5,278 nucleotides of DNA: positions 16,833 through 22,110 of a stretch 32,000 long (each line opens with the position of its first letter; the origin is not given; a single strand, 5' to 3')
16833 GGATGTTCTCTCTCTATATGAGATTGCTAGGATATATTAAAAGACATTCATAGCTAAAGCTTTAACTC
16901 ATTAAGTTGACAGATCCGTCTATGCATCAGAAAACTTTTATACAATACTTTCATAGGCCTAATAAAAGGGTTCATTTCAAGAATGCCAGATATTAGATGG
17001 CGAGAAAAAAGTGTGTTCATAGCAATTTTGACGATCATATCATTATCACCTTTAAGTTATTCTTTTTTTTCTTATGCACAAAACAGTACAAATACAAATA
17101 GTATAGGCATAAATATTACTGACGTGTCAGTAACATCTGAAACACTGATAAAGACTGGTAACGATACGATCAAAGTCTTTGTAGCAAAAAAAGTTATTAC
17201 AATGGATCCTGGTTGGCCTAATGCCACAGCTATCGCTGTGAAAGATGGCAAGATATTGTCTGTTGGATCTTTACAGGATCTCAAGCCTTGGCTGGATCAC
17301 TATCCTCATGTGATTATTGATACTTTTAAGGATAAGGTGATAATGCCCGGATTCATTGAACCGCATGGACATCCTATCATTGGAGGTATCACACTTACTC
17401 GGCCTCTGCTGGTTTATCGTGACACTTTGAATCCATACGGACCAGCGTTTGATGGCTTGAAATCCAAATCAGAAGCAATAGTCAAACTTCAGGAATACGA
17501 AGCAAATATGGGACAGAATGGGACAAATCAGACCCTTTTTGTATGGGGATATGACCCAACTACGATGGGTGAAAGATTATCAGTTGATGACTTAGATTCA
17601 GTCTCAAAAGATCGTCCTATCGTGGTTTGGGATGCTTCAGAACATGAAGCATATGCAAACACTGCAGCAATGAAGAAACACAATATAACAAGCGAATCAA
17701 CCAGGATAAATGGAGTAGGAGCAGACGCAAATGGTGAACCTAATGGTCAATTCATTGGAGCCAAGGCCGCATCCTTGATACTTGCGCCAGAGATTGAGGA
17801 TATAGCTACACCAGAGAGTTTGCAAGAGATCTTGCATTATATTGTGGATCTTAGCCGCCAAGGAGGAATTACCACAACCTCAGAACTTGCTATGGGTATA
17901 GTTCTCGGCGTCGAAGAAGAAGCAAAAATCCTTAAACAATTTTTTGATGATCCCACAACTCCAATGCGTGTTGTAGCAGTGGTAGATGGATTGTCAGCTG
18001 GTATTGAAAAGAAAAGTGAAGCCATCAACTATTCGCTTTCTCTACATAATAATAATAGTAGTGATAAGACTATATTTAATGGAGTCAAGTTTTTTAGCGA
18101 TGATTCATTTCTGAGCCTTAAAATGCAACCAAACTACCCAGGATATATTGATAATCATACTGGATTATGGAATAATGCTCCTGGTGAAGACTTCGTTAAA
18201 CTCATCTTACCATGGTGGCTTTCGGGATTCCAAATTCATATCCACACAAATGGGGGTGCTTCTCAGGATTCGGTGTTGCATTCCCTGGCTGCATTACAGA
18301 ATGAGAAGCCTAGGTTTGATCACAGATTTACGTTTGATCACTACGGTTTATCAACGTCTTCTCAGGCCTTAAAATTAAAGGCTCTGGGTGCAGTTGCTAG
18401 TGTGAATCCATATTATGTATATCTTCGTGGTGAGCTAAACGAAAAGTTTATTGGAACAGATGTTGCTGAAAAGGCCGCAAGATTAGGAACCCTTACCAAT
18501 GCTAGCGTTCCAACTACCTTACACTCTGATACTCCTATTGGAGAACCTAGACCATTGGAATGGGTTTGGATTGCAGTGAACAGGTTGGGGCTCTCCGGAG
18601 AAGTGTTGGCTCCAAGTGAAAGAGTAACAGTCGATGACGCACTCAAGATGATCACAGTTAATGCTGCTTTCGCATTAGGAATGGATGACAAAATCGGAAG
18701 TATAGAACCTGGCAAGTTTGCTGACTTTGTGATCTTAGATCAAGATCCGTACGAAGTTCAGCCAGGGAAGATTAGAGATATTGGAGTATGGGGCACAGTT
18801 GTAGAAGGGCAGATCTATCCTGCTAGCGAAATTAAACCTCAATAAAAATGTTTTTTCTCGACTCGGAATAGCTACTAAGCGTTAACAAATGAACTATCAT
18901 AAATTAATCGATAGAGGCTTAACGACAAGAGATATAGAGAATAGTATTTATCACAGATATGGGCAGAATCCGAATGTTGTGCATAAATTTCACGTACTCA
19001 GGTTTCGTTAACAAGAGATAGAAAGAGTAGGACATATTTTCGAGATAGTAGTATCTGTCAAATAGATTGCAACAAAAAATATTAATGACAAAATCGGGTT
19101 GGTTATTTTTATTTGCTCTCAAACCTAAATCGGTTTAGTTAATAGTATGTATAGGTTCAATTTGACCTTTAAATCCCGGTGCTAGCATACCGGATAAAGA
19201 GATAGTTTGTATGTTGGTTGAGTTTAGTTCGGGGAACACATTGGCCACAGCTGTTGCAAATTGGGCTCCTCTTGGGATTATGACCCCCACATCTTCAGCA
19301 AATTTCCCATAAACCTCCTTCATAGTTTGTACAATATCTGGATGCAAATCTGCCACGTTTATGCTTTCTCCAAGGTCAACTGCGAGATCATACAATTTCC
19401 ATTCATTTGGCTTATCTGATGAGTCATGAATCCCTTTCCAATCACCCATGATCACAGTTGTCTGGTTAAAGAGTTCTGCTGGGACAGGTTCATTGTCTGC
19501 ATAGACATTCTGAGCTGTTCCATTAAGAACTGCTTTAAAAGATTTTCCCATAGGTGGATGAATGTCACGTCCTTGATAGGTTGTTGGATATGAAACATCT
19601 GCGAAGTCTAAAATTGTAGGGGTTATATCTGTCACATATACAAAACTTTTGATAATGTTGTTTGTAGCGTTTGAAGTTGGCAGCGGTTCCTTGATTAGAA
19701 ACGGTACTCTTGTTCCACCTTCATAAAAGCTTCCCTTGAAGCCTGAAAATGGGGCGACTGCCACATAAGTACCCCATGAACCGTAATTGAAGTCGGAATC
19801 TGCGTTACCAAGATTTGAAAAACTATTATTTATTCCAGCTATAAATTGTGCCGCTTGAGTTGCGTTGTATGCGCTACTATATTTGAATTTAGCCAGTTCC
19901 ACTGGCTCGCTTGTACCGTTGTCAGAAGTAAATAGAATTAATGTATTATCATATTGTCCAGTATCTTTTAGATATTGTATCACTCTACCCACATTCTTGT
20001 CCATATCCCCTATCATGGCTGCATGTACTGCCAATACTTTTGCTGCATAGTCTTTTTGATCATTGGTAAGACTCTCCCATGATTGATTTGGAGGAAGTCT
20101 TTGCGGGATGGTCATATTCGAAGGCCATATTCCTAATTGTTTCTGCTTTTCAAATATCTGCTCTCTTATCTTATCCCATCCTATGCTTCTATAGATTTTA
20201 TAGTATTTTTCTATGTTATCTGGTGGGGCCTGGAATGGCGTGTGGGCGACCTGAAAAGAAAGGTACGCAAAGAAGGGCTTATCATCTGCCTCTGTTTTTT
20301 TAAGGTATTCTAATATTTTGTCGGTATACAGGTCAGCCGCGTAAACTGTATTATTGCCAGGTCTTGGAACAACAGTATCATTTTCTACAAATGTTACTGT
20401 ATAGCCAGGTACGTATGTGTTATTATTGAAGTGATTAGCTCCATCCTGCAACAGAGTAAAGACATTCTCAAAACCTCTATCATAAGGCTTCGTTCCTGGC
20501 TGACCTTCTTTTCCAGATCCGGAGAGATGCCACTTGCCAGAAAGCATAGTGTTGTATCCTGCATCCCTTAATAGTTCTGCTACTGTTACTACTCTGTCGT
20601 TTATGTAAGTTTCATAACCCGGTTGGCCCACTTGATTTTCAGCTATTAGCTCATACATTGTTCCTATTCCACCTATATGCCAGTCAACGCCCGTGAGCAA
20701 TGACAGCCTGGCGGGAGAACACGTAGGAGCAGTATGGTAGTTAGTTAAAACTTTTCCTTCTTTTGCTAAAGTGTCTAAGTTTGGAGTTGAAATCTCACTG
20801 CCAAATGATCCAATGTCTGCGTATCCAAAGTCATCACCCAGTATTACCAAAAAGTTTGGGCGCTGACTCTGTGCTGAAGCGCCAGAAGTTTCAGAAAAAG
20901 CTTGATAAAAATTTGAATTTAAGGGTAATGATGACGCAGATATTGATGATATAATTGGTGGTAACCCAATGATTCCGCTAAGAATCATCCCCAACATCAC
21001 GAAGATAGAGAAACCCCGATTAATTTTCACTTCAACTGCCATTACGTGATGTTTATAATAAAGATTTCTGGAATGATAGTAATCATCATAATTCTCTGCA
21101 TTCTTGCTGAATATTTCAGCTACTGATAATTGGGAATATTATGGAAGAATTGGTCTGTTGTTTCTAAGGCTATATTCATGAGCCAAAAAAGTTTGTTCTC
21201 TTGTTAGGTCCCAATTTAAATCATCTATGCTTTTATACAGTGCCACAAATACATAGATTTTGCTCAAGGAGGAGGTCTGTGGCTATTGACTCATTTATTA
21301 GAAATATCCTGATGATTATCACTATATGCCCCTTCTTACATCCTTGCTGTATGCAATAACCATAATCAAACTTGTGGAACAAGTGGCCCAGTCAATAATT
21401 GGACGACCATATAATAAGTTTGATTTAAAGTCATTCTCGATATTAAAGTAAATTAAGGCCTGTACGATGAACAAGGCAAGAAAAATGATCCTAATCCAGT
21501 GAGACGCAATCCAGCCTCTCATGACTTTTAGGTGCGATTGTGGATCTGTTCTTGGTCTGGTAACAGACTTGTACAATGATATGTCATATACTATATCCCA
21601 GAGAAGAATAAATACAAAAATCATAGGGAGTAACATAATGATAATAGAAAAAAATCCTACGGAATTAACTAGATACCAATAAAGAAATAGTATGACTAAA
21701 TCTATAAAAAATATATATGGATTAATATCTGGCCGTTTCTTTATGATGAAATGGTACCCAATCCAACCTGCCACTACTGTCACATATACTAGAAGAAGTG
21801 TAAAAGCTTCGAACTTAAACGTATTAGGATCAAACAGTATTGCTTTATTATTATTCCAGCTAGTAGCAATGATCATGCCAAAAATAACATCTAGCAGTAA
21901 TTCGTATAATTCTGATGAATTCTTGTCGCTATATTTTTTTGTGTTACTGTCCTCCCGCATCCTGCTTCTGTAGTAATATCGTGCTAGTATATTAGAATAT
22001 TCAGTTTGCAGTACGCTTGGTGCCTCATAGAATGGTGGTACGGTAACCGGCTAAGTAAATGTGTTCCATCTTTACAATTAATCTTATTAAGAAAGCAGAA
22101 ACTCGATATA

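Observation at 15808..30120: tRNA-Pro(CGG) carries a ~14.3 kb integrated-element array bounded by direct repeats of its 3' end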

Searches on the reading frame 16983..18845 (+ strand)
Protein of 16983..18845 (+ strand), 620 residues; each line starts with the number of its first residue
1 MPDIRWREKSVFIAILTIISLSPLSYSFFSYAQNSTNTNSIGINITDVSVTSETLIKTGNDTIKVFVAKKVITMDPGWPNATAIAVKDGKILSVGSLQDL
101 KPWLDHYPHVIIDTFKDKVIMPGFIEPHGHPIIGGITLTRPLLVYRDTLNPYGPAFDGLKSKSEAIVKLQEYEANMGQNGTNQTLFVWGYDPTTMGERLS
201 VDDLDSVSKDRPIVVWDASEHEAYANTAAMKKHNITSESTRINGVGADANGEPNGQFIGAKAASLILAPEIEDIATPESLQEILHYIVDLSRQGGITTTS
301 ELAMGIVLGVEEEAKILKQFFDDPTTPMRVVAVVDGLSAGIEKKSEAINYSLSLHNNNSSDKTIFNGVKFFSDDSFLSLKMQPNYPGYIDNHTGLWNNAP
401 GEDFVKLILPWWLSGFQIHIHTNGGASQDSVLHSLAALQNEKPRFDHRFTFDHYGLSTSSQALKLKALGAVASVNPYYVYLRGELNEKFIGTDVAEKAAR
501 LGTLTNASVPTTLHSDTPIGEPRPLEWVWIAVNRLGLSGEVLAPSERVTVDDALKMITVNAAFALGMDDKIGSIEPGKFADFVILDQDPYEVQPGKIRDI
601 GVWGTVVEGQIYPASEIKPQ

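Call 8: search_protein_families(library=pfam, proteins=[window:16983-18845:+], max_evalue=0.01)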
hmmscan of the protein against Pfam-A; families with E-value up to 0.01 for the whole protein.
window:16983-18845:+ (620 aa): 2 families
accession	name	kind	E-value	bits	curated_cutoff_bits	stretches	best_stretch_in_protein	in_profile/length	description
PF07969.17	Amidohydro_3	-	2.7e-55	189.1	29.7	1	116-611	6-470/472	Amidohydrolase family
PF01979.26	Amidohydro_1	-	8.2e-12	45.4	25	1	544-609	277-342/345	Amidohydrolase family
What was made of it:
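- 16983..18845 (+): Amidohydrolase (Amidohydro_3), copy 1. It has a hydrophobic N-terminus. Pfam E=2.7e-55 (call 8).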

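Call 80: search_protein_families(library=phrogs, proteins=[window:16983-18845:+], max_evalue=0.001)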
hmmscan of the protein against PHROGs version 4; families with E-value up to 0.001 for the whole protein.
window:16983-18845:+ (620 aa): 0 families

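Call 81: search_protein_families(library=ncbifam, proteins=[window:16983-18845:+], max_evalue=0.001)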
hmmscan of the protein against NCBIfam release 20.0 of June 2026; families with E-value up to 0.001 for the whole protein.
window:16983-18845:+ (620 aa): 29 families (the best 25 are shown)
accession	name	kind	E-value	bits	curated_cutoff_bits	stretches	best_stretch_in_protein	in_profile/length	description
NF006056.0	PRK08204.1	subfamily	8.1e-16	57.8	391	1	539-594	333-388/449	hypothetical protein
TIGR01224.1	hutI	equivalog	2.8e-14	52.8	298.15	2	546-591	312-357/377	imidazolonepropionase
NF006549.0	PRK09045.1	equivalog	1.3e-13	50.4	540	1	547-594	340-387/444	TRZ/ATZ family hydrolase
TIGR02967.1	guan_deamin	equivalog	2.5e-12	46.5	375.4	1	545-588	320-363/401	guanine deaminase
NF005557.0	PRK07228.1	equivalog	9.1e-12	44.4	522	1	548-597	337-386/445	5'-deoxyadenosine deaminase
NF005211.0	PRK06687.1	equivalog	1.7e-11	43.6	703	1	547-586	333-372/419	TRZ/ATZ family protein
NF006679.0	PRK09228.1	subfamily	3.8e-11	42.4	351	1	548-589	348-389/433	guanine deaminase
NF011990.0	PRK15446.2-6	subfamily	3.9e-08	32.4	233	1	546-607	324-377/390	alpha-D-ribose 1-methylphosphonate 5-triphosphate diphosphatase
NF051886.1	XaaProDiPepCaul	equivalog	4.9e-08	32.4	500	1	551-590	339-378/398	Xaa-Pro dipeptidase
TIGR01975.1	isoAsp_dipep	equivalog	2.4e-07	30.3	331.25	0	545-592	321-366/389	beta-aspartyl-peptidase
NF006269.1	PRK08418.1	equivalog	2.5e-07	29.8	320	1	64-130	2-66/408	aminofutalosine deaminase family hydrolase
NF006055.0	PRK08203.1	equivalog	2.6e-07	29.6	532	1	544-589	350-394/455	8-oxoguanine deaminase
NF009686.0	PRK13207.1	subfamily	3.2e-07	29.5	354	1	555-607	407-459/569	urease subunit alpha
NF004701.0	PRK06038.1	equivalog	7.5e-07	28.2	609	0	69-131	11-66/432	N-ethylammeline chlorohydrolase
NF006689.0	PRK09237.1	equivalog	8.1e-07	27.9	371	0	549-588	300-338/383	amidohydrolase/deacetylase family metallohydrolase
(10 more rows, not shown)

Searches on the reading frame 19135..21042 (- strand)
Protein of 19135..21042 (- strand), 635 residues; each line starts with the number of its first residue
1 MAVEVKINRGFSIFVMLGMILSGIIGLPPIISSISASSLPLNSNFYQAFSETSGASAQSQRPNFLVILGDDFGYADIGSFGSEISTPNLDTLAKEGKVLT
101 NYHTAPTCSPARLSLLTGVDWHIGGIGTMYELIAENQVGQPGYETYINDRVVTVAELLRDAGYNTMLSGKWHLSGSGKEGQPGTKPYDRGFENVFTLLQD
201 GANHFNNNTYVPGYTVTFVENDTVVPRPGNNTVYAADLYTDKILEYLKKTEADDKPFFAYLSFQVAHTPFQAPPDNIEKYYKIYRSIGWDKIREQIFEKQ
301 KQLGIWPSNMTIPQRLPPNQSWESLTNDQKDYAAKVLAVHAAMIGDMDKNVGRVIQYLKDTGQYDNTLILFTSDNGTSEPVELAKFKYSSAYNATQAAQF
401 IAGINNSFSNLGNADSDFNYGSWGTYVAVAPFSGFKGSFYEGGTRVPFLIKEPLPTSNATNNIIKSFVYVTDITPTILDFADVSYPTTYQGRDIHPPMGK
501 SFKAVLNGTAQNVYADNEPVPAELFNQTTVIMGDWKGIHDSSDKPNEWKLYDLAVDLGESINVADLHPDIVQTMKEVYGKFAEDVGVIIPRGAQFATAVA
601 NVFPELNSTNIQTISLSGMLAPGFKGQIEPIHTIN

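Call 8: search_protein_families(library=pfam, proteins=[window:19135-21042:-], max_evalue=0.01)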
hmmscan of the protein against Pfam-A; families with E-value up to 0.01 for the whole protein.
window:19135-21042:- (635 aa): 3 families
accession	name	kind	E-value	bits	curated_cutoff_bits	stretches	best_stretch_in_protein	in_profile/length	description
PF00884.28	Sulfatase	-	2.6e-51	175.2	25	1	62-483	1-301/301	Sulfatase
PF16347.10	SGSH_C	-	1.2e-09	39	29.3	1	439-566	11-134/154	N-sulphoglucosamine sulphohydrolase, C-terminal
PF01663.27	Phosphodiest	-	2.4e-05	24.5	23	1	66-378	3-222/342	Type I phosphodiesterase / nucleotide pyrophosphatase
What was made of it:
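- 19135..21042 (-): Arylsulfatase-family protein. Pfam Sulfatase E=2.6e-51 (call 8).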

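Call 67: find_homologous_proteins(query=window:19135-21042:-, max_evalue=1e-30)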
Query window:19135-21042:- (635 aa): 5833 proteins with E <= 1e-30 among 8000 candidates; the best 120 are listed.
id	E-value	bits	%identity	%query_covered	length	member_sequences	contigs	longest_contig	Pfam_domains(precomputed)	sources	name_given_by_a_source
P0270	3.9e-286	969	66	97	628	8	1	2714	PF16347.11,PF00884.29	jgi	jgi:arylsulfatase A-like enzyme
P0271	6.4e-269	912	65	96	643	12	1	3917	PF01663.28,PF00884.29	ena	-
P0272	9.6e-268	908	65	97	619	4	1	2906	PF16347.11,PF00884.29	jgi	jgi:arylsulfatase A-like enzyme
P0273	4.3e-263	893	63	98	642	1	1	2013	PF00884.29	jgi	jgi:arylsulfatase A-like enzyme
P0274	8.0e-262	888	63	97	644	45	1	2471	PF00884.29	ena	-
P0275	1.1e-260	885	63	97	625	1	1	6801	PF00884.29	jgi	jgi:arylsulfatase A-like enzyme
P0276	4.5e-260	883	66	90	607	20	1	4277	PF16347.11,PF00884.29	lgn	-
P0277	1.6e-259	881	67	89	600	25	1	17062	PF00884.29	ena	-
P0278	2.8e-259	880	66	90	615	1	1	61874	PF00884.29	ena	-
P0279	2.9e-259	880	65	90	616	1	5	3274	PF16347.11,PF00884.29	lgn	-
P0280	1.4e-258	878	66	90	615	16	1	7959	PF16347.11,PF00884.29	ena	-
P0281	1.7e-258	877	66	90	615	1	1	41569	PF00884.29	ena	-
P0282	7.4e-258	875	62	95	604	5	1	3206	PF16347.11,PF00884.29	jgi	-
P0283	9.5e-258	875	62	98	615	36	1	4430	PF16347.11,PF00884.29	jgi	jgi:arylsulfatase A-like enzyme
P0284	1.0e-257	875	66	90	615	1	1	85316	PF00884.29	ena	-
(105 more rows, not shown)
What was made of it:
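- Named homologues of the cargo are Nitrososphaeraceae proteins (call 67).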

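Call 68: find_encoding_contigs(protein=P0278, flank=10000, max_places=2)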
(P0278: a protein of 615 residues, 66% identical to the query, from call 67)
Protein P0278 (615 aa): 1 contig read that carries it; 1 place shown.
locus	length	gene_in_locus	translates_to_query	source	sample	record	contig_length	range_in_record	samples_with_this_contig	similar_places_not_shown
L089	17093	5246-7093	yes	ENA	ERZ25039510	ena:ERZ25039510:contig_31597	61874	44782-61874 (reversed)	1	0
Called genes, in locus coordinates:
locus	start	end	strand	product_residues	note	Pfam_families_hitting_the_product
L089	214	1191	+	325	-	PF18933:PsbP_2 (weak)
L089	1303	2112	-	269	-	PF00353:HemolysinCabind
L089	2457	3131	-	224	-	PF00353:HemolysinCabind (faint)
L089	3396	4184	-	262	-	-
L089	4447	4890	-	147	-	PF00060:Lig_chan (weak), PF00520:Ion_trans, PF07885:Ion_trans_2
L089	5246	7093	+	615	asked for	PF00884:Sulfatase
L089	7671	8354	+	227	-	-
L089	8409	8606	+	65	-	PF11387:DUF2795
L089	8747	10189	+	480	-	PF03959:FSH1 (faint), PF12146:Hydrolase_4 (faint), PF00561:Abhydrolase_1, PF07819:PGAP1 (faint)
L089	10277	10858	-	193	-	PF00096:zf-C2H2 (faint), PF11387:DUF2795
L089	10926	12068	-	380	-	PF11387:DUF2795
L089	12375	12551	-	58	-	-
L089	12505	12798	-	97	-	-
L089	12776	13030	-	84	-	-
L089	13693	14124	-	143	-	-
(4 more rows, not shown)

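Call 69: find_encoding_contigs(protein=P0277, flank=10000, max_places=2)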
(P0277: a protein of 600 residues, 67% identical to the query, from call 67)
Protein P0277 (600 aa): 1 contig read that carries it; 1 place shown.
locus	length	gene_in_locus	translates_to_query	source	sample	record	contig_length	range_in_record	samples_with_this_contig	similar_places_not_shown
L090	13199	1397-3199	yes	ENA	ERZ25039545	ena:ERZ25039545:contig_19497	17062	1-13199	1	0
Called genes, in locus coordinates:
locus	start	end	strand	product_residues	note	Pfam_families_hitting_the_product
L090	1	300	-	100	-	?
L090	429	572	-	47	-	-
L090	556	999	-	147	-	PF00060:Lig_chan, PF00520:Ion_trans, PF07885:Ion_trans_2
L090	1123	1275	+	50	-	-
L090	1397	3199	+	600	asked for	PF00884:Sulfatase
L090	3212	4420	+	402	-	-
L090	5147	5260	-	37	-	-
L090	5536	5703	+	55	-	-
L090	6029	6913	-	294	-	PF13613:HTH_Tnp_4, PF01609:DDE_Tnp_1, PF13359:DDE_Tnp_4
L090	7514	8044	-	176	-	-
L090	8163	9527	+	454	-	PF01593:Amino_oxidase, PF13450:NAD_binding_8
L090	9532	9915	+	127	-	-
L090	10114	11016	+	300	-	PF02607:B12-binding_2, PF02310:B12-binding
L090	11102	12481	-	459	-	PF01370:Epimerase, PF05368:NmrA, PF01073:3Beta_HSD, PF13460:NAD_binding_10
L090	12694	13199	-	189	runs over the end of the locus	-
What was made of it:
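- Sulfatase homologues sit in unrelated contexts elsewhere (calls 68, 69).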

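Call 80: search_protein_families(library=phrogs, proteins=[window:19135-21042:-], max_evalue=0.001)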
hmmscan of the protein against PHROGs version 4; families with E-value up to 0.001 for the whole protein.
window:19135-21042:- (635 aa): 1 family
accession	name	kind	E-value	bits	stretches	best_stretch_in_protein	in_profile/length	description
phrog_19870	-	unknown function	1.8e-50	173.4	1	62-568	1-429/459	-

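Call 81: search_protein_families(library=ncbifam, proteins=[window:19135-21042:-], max_evalue=0.001)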
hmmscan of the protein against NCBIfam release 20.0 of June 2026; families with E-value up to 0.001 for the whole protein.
window:19135-21042:- (635 aa): 4 families
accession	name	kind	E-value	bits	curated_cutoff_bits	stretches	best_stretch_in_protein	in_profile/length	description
NF010322.0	PRK13759.1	equivalog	4e-39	134.4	481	2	57-377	2-307/486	arylsulfatase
TIGR03417.1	chol_sulfatase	equivalog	3.3e-29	102.1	433.45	2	61-376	2-291/500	choline-sulfatase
NF045661.1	HdlasePehA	equivalog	7.2e-28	97.5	900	3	236-376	183-320/506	phosphoric/sulfuric ester hydrolase PehA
NF052527.1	Mn_arylsulf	exception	3.5e-22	79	850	2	62-377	2-304/479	manganese-dependent arylsulfatase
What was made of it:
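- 19135..21042 (-): NCBIfam arylsulfatase E=4e-39, 134 bits against a 481-bit cut-off, so family level only (call 81).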

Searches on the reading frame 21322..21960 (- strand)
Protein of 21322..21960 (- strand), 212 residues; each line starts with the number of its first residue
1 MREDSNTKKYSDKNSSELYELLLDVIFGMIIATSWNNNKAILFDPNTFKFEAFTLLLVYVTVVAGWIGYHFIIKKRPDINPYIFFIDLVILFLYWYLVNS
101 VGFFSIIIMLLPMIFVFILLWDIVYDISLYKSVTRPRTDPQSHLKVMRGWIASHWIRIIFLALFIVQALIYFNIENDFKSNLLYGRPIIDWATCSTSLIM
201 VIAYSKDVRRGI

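Call 8: search_protein_families(library=pfam, proteins=[window:21322-21960:-], max_evalue=0.01)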
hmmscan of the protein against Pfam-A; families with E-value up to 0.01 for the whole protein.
window:21322-21960:- (212 aa): 0 families

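Call 11: search_protein_families(library=pfam, proteins=[window:21322-21960:-], max_evalue=10)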
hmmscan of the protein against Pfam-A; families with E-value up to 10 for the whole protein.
window:21322-21960:- (212 aa): 1 family
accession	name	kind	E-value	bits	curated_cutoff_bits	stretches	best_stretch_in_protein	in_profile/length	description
PF04277.18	OAD_gamma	-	0.59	11.3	27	1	106-136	4-34/76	Oxaloacetate decarboxylase, gamma chain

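Call 80: search_protein_families(library=phrogs, proteins=[window:21322-21960:-], max_evalue=0.001)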
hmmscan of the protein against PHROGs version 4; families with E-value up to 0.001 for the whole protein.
window:21322-21960:- (212 aa): 0 families

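Call 81: search_protein_families(library=ncbifam, proteins=[window:21322-21960:-], max_evalue=0.001)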
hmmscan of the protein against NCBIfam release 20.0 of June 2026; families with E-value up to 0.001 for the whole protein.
window:21322-21960:- (212 aa): 0 families
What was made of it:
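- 21322..21960 (-): 212-aa hydrophobic protein of unknown family. No family match (calls 8, 11, 80, 81).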
